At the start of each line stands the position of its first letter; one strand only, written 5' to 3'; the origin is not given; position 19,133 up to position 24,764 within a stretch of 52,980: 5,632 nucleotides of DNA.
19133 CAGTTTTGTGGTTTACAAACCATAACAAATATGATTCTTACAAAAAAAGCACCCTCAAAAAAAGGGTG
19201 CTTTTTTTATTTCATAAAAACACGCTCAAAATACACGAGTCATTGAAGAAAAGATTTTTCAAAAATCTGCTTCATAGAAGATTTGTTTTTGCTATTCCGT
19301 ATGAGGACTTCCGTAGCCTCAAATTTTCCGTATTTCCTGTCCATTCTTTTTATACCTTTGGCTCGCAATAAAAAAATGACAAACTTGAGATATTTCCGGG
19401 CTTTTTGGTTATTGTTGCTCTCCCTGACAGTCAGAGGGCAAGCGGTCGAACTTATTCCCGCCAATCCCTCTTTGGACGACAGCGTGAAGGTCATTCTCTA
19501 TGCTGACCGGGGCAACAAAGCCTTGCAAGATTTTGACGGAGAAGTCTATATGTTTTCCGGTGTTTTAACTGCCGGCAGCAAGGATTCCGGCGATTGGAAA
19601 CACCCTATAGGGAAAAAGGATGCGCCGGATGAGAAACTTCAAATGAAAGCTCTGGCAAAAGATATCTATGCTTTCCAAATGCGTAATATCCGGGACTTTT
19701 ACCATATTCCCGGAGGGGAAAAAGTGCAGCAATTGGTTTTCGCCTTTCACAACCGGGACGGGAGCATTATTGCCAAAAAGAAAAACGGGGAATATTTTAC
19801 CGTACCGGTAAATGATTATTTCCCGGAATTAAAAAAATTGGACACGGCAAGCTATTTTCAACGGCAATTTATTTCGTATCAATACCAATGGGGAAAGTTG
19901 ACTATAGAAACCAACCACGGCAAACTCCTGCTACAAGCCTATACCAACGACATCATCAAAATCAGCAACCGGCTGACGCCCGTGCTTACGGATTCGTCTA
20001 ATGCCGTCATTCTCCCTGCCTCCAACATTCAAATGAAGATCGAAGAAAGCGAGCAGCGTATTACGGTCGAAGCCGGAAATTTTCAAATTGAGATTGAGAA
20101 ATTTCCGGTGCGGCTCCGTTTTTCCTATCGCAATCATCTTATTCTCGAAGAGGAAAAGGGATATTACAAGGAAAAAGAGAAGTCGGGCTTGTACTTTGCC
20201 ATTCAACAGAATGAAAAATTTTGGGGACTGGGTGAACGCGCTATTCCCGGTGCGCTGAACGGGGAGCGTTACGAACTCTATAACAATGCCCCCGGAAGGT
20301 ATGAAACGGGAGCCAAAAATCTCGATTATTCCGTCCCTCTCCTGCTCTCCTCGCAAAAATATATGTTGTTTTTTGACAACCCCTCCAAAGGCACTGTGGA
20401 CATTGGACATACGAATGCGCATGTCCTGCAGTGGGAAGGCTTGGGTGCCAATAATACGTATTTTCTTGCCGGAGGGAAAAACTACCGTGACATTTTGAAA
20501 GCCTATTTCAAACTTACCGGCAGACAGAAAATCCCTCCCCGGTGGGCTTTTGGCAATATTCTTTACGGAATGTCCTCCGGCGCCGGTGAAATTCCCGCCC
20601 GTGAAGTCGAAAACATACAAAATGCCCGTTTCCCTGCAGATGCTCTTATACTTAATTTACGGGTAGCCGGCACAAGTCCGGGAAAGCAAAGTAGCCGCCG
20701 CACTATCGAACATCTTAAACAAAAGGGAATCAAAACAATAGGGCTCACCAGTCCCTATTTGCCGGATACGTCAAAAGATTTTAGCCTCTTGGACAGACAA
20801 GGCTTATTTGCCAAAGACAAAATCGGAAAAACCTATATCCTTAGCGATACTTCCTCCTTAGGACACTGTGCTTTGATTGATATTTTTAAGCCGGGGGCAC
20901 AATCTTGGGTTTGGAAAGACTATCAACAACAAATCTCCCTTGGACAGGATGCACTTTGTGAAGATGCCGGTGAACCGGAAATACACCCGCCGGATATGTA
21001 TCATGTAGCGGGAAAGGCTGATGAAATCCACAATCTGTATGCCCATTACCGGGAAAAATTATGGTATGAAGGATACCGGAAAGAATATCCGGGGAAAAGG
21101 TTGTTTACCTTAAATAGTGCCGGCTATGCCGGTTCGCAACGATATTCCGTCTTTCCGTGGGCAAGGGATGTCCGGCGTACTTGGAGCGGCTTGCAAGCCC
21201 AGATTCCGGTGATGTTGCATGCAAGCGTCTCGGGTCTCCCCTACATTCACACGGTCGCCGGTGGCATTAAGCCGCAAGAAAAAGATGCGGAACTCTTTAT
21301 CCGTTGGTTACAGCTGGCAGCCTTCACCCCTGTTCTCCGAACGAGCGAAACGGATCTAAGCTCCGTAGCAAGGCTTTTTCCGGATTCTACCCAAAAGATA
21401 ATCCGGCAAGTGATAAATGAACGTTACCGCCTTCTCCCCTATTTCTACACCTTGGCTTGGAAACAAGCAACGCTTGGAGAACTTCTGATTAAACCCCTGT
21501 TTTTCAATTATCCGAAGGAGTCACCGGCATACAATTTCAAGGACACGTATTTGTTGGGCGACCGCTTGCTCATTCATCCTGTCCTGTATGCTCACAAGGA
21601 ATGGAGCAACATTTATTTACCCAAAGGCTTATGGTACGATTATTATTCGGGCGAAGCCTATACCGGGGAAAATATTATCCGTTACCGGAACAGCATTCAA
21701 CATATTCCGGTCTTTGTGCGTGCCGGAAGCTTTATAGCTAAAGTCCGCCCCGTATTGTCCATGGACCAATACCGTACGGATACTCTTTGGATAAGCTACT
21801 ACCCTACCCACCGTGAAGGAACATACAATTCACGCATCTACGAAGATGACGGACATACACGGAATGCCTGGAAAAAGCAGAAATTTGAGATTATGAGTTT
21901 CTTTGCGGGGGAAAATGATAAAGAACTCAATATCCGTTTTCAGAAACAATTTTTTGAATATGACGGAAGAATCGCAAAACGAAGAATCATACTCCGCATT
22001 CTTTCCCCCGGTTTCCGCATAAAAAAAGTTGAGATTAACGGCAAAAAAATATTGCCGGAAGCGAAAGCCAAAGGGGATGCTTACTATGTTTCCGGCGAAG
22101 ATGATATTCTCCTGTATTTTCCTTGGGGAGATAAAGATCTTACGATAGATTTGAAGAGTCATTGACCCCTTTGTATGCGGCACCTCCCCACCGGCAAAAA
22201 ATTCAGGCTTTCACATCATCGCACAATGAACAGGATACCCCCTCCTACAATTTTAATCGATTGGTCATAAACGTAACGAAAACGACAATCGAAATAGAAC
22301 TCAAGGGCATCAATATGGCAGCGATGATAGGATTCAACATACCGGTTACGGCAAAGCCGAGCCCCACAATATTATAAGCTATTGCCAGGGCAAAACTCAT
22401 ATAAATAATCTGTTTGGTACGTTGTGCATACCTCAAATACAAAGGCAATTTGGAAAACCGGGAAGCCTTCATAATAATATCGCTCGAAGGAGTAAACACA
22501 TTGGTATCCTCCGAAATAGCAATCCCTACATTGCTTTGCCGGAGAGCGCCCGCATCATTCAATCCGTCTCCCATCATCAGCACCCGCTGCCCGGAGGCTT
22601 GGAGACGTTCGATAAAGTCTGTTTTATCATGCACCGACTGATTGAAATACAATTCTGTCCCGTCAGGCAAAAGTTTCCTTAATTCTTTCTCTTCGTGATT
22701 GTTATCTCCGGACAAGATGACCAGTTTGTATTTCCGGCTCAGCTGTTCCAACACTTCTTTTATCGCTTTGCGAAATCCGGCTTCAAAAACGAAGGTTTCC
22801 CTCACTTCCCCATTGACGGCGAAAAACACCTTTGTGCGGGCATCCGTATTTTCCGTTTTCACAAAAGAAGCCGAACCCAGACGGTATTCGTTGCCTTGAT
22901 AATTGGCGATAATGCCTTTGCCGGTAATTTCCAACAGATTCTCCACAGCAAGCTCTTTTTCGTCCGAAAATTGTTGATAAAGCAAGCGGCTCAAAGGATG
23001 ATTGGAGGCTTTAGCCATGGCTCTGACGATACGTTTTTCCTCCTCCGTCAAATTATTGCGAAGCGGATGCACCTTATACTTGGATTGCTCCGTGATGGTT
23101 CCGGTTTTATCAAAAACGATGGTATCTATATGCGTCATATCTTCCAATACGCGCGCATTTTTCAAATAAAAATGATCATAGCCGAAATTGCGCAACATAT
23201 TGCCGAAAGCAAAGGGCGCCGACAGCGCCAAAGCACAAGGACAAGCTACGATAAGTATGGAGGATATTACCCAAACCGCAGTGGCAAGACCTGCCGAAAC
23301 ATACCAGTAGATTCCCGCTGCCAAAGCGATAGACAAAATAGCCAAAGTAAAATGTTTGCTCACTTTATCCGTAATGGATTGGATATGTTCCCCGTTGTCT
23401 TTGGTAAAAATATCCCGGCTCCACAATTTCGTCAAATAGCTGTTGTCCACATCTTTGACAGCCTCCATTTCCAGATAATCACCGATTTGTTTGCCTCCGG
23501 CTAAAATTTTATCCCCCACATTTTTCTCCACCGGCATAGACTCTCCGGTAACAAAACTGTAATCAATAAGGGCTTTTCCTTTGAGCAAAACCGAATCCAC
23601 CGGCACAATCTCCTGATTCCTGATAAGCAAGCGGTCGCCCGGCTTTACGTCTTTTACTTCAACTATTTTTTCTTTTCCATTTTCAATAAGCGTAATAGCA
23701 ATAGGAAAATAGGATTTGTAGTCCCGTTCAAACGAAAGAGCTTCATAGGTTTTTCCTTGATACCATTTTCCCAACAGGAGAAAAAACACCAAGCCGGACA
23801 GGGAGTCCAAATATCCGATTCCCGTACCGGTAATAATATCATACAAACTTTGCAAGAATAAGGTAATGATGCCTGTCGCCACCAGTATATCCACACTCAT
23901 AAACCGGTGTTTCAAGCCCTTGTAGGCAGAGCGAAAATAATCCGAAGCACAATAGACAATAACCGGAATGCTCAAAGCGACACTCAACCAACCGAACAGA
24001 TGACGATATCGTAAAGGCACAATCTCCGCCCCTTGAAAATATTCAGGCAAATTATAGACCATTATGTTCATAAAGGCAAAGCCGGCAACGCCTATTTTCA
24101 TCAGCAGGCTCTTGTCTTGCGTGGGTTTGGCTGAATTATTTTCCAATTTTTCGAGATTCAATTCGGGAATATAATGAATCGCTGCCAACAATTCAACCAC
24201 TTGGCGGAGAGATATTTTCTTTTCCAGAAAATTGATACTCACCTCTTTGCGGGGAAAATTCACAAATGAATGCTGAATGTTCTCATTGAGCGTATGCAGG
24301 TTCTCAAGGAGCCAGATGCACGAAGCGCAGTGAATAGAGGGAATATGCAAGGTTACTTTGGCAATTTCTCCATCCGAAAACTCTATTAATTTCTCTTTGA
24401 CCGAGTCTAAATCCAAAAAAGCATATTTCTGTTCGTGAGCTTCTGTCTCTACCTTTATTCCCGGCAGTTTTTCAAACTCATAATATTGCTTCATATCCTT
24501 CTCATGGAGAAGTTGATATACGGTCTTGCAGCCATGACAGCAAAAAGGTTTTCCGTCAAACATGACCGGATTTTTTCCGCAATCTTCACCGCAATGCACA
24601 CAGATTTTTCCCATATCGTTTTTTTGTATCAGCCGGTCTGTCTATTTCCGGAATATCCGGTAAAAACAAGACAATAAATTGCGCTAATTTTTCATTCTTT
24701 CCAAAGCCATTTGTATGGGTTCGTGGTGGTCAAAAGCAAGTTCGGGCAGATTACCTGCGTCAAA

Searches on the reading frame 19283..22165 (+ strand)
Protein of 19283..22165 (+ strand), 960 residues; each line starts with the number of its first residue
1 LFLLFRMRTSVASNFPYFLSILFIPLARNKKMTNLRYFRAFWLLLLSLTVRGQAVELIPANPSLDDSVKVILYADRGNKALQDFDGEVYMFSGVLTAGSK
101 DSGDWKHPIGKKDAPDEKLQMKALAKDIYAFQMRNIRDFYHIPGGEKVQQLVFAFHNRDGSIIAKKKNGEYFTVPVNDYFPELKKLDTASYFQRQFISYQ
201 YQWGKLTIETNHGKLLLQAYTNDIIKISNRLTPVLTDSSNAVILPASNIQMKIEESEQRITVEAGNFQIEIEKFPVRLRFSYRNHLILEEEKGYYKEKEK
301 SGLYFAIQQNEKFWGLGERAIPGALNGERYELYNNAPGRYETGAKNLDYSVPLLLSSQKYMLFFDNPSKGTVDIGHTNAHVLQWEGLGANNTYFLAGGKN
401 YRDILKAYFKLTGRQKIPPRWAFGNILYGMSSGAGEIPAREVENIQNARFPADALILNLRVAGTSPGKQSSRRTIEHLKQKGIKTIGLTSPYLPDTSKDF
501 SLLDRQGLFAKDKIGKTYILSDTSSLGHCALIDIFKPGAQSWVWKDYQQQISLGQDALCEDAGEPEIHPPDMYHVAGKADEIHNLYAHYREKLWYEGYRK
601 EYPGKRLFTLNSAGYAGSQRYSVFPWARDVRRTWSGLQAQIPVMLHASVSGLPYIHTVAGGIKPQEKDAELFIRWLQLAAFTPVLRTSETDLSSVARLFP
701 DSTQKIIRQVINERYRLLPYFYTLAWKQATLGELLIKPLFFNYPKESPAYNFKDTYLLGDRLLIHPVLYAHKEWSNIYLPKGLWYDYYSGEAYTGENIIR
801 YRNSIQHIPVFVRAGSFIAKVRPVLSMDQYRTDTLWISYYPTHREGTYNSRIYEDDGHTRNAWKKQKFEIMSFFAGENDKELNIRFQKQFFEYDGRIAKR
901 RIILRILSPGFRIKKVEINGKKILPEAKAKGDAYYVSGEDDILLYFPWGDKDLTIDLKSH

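Call 62: search_protein_families(library=pfam, proteins=[window:19283-22165:+], max_evalue=0.0001)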
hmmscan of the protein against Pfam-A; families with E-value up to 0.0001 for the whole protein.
window:19283-22165:+ (960 aa): 4 families
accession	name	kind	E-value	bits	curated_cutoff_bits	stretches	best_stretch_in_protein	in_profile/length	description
PF01055.32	Glyco_hydro_31_2nd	-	1.3e-53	182.9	23.5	1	416-724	2-328/328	Glycosyl hydrolases family 31 TIM-barrel domain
PF21365.3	Glyco_hydro_31_3rd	-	6.5e-22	78.2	24.4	1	732-818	1-87/87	Glycosyl hydrolase family 31 C-terminal domain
PF13802.12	Gal_mutarotas_2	-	4.7e-19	69.8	27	1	217-373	4-184/184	Glycosyl hydrolase 31 N-terminal galactose mutarotase-like domain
PF17137.9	DUF5110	-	8.4e-06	26.2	27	1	839-907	6-69/71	Domain of unknown function (DUF5110)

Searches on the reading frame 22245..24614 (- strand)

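Call 62: search_protein_families(library=pfam, proteins=[window:22245-24614:-], max_evalue=0.0001)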
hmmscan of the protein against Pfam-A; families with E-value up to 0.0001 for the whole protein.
window:22245-24614:- (789 aa): 4 families
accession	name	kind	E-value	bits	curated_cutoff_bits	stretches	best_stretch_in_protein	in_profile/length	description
PF00122.25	E1-E2_ATPase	-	2.1e-38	132.1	28.1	1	304-472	4-173/181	E1-E2 ATPase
PF00702.32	Hydrolase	-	3.5e-18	67.1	26.4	1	496-694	1-190/191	haloacid dehalogenase-like hydrolase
PF12156.14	ATPase-cat_bd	-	7.2e-13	49.5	27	1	5-79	2-84/86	Putative metal-binding domain of cation transport ATPase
PF01202.28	SKI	-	6e-05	23.7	22.1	0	610-683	43-114/159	Shikimate kinase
